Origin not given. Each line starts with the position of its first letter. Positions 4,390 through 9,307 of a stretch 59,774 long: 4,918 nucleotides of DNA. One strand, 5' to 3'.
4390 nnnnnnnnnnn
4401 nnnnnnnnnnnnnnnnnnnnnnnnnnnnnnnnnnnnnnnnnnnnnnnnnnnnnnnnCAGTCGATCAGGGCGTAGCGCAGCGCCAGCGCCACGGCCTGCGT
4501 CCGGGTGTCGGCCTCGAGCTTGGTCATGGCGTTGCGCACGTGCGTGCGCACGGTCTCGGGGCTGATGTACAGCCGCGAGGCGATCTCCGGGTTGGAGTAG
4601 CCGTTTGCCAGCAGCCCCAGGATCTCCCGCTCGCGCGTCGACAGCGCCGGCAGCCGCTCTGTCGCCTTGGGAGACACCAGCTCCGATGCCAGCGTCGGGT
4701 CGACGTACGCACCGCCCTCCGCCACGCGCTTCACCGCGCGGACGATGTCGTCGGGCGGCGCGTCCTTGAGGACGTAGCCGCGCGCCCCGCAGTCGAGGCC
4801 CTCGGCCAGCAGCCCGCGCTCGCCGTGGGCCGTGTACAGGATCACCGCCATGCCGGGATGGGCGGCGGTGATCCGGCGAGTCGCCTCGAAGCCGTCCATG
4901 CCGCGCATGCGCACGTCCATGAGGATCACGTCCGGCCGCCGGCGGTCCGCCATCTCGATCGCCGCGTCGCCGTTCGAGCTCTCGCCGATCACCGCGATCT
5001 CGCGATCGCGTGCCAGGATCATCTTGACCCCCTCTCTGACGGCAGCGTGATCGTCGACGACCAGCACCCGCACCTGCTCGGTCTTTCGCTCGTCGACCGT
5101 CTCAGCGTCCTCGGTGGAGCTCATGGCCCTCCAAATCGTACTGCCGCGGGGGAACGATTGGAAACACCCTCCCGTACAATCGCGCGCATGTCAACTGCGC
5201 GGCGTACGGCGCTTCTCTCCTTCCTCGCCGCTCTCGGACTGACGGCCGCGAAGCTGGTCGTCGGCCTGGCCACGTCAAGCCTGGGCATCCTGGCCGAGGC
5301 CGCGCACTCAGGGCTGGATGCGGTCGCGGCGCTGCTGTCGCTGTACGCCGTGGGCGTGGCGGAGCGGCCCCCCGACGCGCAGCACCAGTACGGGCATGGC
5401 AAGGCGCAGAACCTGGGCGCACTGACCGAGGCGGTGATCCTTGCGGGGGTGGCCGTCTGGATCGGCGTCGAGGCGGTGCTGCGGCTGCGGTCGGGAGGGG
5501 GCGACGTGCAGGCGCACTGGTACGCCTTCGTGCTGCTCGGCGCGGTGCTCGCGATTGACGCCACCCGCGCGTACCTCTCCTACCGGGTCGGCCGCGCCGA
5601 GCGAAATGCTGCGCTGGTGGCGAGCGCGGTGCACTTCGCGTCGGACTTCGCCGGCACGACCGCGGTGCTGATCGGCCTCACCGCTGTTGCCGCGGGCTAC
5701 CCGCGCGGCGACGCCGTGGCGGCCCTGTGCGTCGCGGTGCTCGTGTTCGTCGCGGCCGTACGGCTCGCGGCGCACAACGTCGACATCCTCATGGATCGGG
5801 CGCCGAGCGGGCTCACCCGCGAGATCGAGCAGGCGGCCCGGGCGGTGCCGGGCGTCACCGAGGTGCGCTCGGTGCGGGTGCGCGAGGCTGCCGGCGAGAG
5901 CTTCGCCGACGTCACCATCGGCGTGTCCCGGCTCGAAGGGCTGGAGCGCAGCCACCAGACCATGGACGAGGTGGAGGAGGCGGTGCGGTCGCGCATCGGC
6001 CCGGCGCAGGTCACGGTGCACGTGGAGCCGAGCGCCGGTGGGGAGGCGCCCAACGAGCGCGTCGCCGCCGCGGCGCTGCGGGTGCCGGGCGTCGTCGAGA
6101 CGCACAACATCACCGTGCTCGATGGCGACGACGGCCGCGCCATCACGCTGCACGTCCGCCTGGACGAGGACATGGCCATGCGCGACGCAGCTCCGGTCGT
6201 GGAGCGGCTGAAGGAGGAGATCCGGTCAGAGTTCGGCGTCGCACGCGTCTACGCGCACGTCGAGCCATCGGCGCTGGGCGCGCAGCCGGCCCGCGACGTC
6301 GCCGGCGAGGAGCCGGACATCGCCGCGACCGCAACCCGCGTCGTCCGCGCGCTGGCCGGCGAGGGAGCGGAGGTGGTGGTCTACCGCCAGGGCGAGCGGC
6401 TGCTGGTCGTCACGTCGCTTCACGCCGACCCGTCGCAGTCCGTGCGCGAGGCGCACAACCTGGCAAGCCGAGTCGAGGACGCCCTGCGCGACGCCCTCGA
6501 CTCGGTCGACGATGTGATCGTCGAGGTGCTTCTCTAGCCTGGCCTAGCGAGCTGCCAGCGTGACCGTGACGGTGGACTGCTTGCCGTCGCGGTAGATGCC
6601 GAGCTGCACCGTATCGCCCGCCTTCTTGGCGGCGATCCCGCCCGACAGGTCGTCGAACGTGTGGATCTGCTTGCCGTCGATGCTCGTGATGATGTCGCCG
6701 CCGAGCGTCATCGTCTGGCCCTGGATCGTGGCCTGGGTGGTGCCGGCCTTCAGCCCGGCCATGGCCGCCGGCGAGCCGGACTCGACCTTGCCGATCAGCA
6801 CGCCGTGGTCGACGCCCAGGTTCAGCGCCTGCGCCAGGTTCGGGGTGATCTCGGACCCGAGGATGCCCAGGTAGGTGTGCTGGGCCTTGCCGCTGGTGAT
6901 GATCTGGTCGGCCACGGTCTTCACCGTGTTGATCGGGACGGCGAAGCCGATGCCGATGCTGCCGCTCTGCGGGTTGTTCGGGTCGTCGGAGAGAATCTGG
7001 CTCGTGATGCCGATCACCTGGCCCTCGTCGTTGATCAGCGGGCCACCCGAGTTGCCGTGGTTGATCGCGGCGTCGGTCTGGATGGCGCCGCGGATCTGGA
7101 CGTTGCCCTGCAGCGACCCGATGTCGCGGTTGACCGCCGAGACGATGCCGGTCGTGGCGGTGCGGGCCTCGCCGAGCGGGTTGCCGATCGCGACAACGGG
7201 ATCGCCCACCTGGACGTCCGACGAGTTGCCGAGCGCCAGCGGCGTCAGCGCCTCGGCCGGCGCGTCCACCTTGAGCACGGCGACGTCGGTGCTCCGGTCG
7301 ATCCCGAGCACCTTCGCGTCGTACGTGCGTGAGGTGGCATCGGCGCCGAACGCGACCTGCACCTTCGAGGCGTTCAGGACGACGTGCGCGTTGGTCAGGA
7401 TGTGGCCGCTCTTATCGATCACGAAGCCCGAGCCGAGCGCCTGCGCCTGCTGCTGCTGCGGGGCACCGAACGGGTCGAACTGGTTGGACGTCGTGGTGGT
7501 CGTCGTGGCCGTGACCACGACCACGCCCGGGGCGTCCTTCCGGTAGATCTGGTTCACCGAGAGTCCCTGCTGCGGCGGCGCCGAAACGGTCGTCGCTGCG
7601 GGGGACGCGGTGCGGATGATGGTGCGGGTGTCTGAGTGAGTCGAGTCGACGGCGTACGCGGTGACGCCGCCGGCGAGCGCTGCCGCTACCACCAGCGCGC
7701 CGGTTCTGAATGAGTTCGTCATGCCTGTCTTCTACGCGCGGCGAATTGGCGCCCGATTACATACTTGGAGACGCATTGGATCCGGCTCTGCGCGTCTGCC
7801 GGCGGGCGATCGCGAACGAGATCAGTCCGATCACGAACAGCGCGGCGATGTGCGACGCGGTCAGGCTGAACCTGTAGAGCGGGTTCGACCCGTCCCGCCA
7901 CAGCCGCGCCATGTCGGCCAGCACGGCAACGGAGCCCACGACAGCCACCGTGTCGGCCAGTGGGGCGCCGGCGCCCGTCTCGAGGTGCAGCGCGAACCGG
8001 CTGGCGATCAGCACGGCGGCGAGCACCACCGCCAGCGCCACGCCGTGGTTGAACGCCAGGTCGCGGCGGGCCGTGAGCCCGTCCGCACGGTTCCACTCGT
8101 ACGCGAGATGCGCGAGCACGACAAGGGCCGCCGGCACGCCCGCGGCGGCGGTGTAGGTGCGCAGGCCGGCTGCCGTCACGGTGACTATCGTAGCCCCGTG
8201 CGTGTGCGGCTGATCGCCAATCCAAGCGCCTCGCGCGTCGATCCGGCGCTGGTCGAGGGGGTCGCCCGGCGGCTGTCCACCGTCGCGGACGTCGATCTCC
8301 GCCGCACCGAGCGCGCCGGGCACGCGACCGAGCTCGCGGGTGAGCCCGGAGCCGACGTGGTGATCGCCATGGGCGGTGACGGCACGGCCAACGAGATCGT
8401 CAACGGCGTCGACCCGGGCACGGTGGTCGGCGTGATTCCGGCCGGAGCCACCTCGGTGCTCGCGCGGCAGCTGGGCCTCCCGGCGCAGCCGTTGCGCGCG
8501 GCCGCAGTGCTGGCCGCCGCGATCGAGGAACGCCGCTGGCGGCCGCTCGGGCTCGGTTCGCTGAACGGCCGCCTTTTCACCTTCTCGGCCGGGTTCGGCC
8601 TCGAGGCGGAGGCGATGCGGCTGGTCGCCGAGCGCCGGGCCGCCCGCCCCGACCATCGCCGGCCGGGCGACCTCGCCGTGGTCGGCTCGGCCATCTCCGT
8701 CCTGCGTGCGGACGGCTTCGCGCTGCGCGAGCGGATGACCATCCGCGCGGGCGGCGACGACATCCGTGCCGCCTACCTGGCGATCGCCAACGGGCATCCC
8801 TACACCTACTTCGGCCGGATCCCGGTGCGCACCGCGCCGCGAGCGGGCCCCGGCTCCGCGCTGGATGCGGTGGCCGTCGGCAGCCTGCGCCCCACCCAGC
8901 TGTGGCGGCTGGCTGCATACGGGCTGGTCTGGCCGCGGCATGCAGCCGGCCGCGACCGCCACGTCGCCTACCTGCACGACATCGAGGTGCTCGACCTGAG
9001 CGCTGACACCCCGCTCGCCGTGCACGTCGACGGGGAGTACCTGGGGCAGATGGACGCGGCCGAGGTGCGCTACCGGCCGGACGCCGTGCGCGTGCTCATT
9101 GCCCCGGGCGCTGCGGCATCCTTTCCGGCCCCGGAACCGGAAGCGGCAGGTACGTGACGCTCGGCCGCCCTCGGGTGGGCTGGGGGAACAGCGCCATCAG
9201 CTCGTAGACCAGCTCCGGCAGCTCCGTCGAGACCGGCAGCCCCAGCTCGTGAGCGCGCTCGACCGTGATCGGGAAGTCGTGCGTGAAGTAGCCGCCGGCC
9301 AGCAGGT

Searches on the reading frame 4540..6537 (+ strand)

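Call 72: search_protein_families(library=pfam, proteins=[window:4540-6537:+], max_evalue=0.0001)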
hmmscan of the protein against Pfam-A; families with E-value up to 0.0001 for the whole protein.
window:4540-6537:+ (665 aa): 2 families
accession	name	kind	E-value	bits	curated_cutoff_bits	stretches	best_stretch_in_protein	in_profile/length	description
PF01545.26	Cation_efflux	-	8e-39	133.9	26.6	1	225-418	2-198/198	Cation efflux family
PF16916.11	ZT_dimer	-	4.7e-35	119.9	26.7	2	426-497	6-77/78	Dimerisation domain of Zinc Transporter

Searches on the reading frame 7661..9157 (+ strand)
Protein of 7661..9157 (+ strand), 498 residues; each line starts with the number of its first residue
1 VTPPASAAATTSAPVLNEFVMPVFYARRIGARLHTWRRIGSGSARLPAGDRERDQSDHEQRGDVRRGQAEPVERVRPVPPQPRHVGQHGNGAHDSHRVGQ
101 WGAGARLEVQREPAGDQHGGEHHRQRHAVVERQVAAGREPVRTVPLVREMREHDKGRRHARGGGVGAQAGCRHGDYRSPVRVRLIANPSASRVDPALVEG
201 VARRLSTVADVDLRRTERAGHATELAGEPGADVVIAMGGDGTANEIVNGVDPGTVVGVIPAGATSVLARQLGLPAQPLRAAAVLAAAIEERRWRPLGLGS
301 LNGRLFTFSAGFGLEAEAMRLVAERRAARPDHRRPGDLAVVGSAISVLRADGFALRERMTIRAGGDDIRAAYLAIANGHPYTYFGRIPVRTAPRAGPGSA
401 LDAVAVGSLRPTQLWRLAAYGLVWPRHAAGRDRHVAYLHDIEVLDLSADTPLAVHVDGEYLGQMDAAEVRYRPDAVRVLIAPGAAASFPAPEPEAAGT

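Call 72: search_protein_families(library=pfam, proteins=[window:7661-9157:+], max_evalue=0.0001)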
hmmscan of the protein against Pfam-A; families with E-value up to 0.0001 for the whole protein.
window:7661-9157:+ (498 aa): 1 family
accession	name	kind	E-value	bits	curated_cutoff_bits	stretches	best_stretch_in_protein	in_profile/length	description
PF00781.29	DAGK_cat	-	3.2e-18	65.9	23.6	1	182-286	2-114/125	Diacylglycerol kinase catalytic domain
